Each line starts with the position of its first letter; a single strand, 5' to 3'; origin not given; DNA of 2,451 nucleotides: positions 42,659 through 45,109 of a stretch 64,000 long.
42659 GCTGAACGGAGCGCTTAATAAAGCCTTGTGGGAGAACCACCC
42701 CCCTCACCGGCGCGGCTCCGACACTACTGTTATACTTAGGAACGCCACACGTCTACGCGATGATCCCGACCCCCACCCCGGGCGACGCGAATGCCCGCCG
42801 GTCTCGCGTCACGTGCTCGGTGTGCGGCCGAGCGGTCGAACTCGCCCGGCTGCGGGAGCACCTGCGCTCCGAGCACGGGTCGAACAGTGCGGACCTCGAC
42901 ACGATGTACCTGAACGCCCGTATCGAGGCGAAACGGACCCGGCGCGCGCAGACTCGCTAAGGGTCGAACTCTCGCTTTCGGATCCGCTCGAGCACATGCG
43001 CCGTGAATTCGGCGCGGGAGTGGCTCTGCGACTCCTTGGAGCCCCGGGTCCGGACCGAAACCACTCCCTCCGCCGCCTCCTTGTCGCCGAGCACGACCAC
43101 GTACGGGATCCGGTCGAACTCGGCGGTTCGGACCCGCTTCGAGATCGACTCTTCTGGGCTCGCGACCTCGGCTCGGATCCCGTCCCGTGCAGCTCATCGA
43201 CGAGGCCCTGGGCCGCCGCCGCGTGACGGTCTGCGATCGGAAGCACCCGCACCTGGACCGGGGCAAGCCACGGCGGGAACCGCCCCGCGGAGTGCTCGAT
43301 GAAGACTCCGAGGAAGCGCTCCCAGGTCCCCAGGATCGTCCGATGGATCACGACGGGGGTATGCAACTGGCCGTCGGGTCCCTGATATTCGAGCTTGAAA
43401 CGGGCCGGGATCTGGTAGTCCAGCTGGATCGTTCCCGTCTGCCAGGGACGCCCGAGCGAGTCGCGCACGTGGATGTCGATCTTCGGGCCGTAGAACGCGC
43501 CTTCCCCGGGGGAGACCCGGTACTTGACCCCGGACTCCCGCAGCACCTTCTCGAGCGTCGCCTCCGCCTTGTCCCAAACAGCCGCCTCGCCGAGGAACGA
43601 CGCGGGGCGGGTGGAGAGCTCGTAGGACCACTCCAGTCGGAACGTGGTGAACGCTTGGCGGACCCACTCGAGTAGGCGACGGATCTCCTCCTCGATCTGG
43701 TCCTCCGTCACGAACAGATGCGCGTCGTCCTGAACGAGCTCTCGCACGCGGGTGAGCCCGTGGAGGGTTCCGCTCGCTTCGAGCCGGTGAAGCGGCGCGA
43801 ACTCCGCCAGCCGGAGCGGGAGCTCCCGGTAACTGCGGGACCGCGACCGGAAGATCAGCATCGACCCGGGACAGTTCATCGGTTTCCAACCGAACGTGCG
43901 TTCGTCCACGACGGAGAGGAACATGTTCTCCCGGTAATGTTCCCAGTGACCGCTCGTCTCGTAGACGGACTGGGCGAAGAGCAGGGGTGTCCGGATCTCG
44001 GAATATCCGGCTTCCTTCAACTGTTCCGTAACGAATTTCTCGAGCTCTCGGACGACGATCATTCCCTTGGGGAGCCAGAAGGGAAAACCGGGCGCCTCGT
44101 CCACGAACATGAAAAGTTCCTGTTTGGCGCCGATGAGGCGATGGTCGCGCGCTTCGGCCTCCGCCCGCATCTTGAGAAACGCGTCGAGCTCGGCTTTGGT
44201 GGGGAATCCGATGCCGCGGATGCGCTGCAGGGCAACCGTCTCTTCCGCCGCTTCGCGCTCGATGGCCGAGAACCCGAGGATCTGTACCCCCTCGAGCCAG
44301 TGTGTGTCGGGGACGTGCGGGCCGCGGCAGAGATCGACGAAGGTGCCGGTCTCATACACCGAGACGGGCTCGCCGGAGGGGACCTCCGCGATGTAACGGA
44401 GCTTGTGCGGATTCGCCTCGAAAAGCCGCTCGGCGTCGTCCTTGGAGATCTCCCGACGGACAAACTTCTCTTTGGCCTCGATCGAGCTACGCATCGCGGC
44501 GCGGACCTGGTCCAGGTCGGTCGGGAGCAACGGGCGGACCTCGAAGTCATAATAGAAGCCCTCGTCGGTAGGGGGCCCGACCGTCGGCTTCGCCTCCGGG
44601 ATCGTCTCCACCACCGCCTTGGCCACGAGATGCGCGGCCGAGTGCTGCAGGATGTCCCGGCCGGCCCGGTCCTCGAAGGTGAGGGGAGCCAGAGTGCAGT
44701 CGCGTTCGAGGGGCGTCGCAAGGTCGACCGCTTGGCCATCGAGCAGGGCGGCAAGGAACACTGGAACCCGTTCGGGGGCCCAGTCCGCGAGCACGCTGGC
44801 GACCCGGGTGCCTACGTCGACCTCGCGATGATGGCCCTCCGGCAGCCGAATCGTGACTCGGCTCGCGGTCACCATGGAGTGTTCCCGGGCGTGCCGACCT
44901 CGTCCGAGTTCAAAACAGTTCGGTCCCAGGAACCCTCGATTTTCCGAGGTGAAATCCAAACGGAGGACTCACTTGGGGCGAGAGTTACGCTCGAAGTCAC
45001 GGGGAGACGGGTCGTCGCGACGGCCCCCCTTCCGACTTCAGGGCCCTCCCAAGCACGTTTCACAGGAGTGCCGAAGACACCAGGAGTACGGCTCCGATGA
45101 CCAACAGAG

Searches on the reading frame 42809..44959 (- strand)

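Call 51: search_protein_families(library=ncbifam, proteins=[window:42809-44959:-], max_evalue=1e-10)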
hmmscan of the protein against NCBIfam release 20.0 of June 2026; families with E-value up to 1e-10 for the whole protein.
window:42809-44959:- (716 aa): 4 families
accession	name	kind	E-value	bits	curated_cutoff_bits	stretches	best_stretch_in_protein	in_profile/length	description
TIGR00418.1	thrS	equivalog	1.4e-158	529.3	383.65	1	105-593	1-498/565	threonine--tRNA ligase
NF003068.0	PRK03991.1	equivalog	2.4e-40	138.5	484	1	291-592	218-524/613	threonine--tRNA ligase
NF006625.0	PRK09194.1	equivalog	2.6e-14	53.1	558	1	284-425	31-173/559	proline--tRNA ligase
NF008979.1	PRK12325.1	exception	7.3e-14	51.5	550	1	284-441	31-189/437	proline--tRNA ligase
